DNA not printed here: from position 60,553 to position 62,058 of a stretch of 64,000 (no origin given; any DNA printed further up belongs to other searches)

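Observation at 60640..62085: Catalytically intact TnpB element in a viral genome with hairpin ends; an omega-RNA is expected at its 3' end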

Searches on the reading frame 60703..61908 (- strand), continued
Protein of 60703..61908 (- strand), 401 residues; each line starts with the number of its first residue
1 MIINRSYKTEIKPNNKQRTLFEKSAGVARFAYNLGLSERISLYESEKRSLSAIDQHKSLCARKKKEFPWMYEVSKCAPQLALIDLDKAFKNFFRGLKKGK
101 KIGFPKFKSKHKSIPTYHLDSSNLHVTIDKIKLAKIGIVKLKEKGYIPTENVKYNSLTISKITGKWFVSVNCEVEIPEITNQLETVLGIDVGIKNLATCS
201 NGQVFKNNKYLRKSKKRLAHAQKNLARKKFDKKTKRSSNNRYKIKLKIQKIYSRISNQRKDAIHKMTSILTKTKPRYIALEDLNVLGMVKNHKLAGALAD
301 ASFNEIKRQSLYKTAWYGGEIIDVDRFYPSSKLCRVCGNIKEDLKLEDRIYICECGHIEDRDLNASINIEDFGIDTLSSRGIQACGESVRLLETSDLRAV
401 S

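Call 69: find_related_loci(query=window:60703-61908:-, collection=genome_contigs, flank=2500)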
Query window:60703-61908:- (401 aa) in genome_contigs; peptide patterns used: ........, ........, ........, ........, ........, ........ (x = any residue, [..] = any of these).
280 stretches matched a pattern; 239 encode a relative of the query (tblastn E <= 1e-3); the best 80 are kept; 80 distinct loci.
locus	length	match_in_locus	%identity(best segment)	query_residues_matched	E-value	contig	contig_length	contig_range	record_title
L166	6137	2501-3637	52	1-390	1e-124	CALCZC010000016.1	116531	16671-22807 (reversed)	MAG TPA_asm: uncultured bacterium isolate SRR3330206_bin.71_CONCOCT_v1.1_MAG genome assembly, contig: ERZ724085.186, who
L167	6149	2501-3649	46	2-386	1e-110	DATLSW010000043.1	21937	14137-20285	MAG TPA_asm: Ktedonobacteraceae bacterium isolate SMAG_U13940 k141_1286464, whole genome shotgun sequence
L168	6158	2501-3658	47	1-390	1e-110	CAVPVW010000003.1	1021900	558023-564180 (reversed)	MAG: uncultured Chloroflexia bacterium isolate MFD00032.bin.2.128 genome assembly, contig: contig_25596, whole genome sh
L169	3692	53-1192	47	1-389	3e-109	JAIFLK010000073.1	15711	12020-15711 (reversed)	MAG: Chloroflexota bacterium isolate bin_187 scaffold_21919, whole genome shotgun sequence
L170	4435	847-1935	49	2-370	5e-109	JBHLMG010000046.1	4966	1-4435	MAG: Promethearchaeota archaeon isolate DZ2M.269 DZ2M.269@75513, whole genome shotgun sequence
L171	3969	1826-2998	47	5-390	2e-109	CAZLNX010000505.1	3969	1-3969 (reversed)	MAG TPA_asm: uncultured Anaerolineales bacterium isolate SRP077602_co5_33 genome assembly, contig: NODE_80014_length_396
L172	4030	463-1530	48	1-362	4e-108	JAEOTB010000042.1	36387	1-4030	MAG: Candidatus Hermodarchaeota archaeon isolate YT1_014 k127_15090113, whole genome shotgun sequence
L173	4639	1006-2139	46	3-388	2e-107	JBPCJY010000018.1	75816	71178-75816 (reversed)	MAG: Ktedonobacteraceae bacterium isolate TH_ant_mag_38 S1Ck127_9768681_flag_0_multi_29.5265_len_75816, whole genome sho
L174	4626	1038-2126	46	1-369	2e-107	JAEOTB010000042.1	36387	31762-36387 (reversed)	MAG: Candidatus Hermodarchaeota archaeon isolate YT1_014 k127_15090113, whole genome shotgun sequence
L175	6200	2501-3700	45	1-399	4e-106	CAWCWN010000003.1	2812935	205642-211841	MAG: uncultured Chloroflexia bacterium isolate MFD05377.bin.2.163 genome assembly, contig: contig_36185, whole genome sh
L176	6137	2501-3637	46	1-387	2e-105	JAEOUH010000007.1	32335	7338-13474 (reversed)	MAG: Candidatus Hermodarchaeota archaeon isolate FT1_005 k127_1459063, whole genome shotgun sequence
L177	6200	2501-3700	43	1-387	3e-105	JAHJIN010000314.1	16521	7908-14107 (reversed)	MAG: Chloroflexota bacterium isolate Modern_marine_rock_biofilm.mb.101 Modern_marine_roc.mb.101_k141_412272, whole genom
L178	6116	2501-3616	46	3-387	5e-105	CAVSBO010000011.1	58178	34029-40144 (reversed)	MAG: Candidatus Thorarchaeota archaeon isolate MFD04408.bin.2.157 genome assembly, contig: contig_76004, whole genome sh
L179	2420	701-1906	44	1-390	8e-109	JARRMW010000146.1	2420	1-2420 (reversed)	MAG: Gammaproteobacteria bacterium isolate Spart_108_MAG scaffold_38394, whole genome shotgun sequence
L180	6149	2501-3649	45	1-387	9e-104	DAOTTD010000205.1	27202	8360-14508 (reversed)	MAG TPA_asm: Ktedonobacteraceae bacterium isolate B30_77 k127_4917004, whole genome shotgun sequence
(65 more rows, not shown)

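Call 70: find_encoding_contigs(protein=P0011, flank=3000, max_places=3)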
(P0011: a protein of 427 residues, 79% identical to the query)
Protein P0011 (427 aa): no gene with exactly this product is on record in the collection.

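Call 71: find_encoding_contigs(protein=P0034, flank=3000, max_places=8)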
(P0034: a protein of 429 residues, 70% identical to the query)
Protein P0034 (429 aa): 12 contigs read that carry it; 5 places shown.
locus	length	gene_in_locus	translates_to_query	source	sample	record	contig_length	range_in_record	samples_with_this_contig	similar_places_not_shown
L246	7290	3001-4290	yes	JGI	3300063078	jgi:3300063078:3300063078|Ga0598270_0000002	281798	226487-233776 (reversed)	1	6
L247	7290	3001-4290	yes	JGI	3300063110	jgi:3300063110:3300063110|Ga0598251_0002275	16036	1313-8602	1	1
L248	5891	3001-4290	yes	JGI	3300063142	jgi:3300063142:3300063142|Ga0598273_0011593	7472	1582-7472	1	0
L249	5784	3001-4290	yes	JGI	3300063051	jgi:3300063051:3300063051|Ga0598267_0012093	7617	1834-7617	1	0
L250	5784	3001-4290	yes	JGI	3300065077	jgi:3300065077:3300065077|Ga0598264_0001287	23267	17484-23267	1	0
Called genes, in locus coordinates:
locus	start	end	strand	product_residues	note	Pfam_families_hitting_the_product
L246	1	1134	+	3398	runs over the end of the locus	-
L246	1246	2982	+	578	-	-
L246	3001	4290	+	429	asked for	PF12323:HTH_OrfB_IS605, PF01385:OrfB_IS605, PF07282:Cas12f1-like_TNB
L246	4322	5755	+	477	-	-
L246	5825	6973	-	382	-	-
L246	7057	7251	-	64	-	-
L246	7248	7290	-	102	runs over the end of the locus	-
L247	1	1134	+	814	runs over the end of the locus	?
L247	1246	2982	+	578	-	-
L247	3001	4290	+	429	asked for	PF12323:HTH_OrfB_IS605, PF01385:OrfB_IS605, PF07282:Cas12f1-like_TNB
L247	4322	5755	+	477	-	-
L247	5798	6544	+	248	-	-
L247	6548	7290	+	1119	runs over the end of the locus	PF26079:Baseplate_J_C (weak)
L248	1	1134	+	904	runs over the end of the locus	?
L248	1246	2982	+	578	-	-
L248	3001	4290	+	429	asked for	PF12323:HTH_OrfB_IS605, PF01385:OrfB_IS605, PF07282:Cas12f1-like_TNB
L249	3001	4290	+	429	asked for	PF12323:HTH_OrfB_IS605, PF01385:OrfB_IS605, PF07282:Cas12f1-like_TNB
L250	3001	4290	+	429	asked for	PF12323:HTH_OrfB_IS605, PF01385:OrfB_IS605, PF07282:Cas12f1-like_TNB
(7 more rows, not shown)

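Call 72: find_encoding_contigs(protein=P0025, flank=3000, max_places=3)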
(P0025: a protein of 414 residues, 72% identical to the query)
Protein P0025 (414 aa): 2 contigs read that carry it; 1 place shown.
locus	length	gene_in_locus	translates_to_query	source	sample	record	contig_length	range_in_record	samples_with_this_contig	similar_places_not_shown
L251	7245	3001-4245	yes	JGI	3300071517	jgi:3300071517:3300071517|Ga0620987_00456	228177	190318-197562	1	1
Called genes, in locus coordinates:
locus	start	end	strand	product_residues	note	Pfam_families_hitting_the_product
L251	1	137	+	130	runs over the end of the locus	-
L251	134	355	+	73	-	-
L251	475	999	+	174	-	-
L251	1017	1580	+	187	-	PF00293:NUDIX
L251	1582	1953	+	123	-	-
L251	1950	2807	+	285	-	-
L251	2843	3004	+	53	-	-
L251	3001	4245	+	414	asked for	PF12323:HTH_OrfB_IS605, PF01385:OrfB_IS605, PF07282:Cas12f1-like_TNB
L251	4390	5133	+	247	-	-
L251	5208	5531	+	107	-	-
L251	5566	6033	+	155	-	-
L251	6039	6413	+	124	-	-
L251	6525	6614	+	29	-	-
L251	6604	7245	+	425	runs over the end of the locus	-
